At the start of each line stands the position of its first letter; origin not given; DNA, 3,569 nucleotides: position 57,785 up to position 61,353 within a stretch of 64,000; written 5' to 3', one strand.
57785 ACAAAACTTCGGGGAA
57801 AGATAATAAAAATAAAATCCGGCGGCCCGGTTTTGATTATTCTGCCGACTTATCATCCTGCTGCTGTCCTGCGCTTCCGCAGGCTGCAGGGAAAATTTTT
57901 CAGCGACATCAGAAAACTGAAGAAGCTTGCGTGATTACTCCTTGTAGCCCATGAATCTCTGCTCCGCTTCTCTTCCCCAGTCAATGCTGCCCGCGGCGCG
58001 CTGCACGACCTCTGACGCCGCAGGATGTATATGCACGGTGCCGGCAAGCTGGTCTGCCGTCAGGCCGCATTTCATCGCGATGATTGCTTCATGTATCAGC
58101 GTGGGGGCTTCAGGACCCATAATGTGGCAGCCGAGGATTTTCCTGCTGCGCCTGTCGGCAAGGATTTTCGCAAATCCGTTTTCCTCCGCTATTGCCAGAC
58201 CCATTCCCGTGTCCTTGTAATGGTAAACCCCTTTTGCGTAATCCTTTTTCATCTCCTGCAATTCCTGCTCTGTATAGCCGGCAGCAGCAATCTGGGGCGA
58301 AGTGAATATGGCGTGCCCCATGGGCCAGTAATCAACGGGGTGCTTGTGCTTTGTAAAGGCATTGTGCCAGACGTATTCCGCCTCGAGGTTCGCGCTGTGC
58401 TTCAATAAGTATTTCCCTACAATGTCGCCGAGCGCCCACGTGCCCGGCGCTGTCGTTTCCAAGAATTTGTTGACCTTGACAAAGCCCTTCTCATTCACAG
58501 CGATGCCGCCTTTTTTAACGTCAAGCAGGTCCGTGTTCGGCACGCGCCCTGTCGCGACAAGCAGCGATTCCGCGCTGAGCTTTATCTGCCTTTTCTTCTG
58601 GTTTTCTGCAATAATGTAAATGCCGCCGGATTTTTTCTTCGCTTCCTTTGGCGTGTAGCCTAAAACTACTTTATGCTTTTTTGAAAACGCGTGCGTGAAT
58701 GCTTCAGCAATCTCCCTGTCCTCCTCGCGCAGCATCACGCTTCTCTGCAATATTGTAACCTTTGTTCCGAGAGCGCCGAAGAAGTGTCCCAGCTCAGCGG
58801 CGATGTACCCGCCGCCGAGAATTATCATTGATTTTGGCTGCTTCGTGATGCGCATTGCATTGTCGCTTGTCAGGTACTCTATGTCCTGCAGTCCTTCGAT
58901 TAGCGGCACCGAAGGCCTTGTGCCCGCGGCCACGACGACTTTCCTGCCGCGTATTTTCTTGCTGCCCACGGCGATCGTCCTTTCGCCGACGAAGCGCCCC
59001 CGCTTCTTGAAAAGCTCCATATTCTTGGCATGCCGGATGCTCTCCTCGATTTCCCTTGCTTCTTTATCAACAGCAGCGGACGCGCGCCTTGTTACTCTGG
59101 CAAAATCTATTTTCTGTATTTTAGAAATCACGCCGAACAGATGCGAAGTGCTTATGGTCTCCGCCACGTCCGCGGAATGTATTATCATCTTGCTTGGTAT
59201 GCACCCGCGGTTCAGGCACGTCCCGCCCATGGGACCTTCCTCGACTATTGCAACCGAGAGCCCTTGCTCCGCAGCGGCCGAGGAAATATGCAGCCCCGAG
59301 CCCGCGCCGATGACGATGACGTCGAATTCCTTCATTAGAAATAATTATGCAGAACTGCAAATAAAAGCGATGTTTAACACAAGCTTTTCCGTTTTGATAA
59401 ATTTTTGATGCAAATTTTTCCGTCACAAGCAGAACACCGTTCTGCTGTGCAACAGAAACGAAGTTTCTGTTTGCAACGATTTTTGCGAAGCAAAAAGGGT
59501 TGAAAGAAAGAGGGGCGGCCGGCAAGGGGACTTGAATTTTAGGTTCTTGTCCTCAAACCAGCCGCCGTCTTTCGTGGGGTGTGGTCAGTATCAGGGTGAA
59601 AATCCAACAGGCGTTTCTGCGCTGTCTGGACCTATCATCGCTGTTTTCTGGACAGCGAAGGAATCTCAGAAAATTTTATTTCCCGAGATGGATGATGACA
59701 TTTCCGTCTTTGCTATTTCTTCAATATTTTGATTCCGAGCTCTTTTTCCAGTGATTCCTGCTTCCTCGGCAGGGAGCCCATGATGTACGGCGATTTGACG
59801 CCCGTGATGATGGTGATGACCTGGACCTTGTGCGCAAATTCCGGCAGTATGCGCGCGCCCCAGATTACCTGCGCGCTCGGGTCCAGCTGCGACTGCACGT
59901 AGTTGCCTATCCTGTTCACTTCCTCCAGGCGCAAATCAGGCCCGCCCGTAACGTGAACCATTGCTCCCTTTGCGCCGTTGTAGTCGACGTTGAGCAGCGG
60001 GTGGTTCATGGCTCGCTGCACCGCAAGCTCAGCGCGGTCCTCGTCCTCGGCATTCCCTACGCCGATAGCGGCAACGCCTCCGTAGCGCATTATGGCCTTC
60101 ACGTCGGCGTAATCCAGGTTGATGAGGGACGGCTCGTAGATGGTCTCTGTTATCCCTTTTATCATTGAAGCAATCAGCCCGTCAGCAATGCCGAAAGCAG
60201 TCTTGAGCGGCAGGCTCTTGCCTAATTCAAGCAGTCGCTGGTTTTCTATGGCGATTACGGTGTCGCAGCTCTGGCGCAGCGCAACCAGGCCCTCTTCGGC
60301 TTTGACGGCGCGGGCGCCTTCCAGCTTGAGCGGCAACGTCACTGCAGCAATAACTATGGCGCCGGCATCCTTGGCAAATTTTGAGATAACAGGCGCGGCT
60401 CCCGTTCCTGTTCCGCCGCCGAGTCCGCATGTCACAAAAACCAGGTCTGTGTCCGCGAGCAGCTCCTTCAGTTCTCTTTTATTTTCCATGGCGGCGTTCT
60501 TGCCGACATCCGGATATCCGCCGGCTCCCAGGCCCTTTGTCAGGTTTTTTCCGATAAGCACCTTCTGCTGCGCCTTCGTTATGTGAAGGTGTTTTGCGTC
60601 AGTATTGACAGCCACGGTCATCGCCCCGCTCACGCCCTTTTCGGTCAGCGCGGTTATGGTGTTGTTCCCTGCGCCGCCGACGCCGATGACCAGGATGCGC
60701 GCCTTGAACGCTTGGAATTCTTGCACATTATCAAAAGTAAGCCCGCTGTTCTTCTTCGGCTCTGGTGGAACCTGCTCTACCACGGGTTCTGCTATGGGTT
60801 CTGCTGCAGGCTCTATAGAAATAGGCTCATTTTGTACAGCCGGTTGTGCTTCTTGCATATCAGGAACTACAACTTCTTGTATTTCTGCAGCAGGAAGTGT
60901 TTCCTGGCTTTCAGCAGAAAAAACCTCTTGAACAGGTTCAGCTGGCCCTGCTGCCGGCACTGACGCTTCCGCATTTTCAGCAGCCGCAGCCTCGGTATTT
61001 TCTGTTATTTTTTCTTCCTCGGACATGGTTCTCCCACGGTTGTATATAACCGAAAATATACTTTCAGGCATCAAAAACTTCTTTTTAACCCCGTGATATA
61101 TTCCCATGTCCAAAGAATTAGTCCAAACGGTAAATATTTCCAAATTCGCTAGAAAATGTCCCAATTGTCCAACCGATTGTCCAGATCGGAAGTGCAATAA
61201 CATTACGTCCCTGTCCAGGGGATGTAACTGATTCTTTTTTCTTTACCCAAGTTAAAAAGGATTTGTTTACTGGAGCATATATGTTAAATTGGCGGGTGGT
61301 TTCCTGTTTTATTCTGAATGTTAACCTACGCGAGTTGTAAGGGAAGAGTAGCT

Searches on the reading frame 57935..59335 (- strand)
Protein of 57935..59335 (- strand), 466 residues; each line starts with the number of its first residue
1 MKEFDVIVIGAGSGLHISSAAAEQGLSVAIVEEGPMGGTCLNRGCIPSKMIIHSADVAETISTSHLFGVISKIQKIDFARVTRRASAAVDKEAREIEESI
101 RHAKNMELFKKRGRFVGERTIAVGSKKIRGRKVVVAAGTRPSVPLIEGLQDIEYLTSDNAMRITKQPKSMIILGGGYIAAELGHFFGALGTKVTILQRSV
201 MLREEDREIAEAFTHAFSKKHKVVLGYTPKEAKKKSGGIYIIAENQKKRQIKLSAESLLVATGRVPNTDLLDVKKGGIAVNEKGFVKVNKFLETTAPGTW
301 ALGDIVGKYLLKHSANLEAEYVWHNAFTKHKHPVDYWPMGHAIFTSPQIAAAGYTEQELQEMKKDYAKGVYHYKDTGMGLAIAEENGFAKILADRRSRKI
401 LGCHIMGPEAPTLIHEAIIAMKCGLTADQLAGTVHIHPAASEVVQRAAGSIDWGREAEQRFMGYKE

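Call 37: search_protein_families(library=pfam, proteins=[window:57935-59335:-], max_evalue=0.001)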
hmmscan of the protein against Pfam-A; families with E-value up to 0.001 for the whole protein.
window:57935-59335:- (466 aa): 6 families
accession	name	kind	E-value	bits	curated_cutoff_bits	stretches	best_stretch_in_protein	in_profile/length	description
PF07992.20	Pyr_redox_2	-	3.6e-49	168.2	26.1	1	4-315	1-287/291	Pyridine nucleotide-disulphide oxidoreductase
PF02852.28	Pyr_redox_dim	-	9.8e-30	103.4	25.3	1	342-447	4-109/110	Pyridine nucleotide-disulphide oxidoreductase, dimerisation domain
PF00070.33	Pyr_redox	-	1.8e-12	48.1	22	1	170-238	2-72/82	Pyridine nucleotide-disulphide oxidoreductase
PF13738.12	Pyr_redox_3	-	3.1e-08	33.7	30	1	7-300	1-302/305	Pyridine nucleotide-disulphide oxidoreductase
PF12831.13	FAD_oxidored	-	0.00045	20.1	27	0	5-59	1-54/416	FAD dependent oxidoreductase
PF13434.12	Lys_Orn_oxgnase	-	0.00053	19.7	21.3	0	125-184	143-205/339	L-lysine 6-monooxygenase/L-ornithine 5-monooxygenase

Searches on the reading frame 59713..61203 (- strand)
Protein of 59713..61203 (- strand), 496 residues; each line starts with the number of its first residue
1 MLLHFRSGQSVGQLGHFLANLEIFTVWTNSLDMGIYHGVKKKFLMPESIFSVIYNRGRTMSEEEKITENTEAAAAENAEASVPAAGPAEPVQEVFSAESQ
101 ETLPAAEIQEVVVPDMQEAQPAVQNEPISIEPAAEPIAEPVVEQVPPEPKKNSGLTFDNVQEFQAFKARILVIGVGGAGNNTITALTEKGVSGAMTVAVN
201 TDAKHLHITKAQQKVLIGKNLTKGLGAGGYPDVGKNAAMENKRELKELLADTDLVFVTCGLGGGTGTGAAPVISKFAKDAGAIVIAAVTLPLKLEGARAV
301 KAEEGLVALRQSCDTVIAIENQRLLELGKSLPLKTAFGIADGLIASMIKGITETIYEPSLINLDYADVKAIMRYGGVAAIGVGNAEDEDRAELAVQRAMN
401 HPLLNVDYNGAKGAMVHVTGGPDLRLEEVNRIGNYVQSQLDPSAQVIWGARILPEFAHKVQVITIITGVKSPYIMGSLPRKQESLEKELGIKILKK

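Call 37: search_protein_families(library=pfam, proteins=[window:59713-61203:-], max_evalue=0.001)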
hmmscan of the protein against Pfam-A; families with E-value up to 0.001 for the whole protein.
window:59713-61203:- (496 aa): 2 families
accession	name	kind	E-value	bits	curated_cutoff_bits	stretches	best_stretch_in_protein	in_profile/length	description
PF00091.31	Tubulin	-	1.8e-41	143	33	1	169-327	1-188/190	Tubulin/FtsZ family, GTPase domain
PF12327.13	FtsZ_C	-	1.1e-32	112.6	27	1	376-470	1-95/95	FtsZ family, C-terminal domain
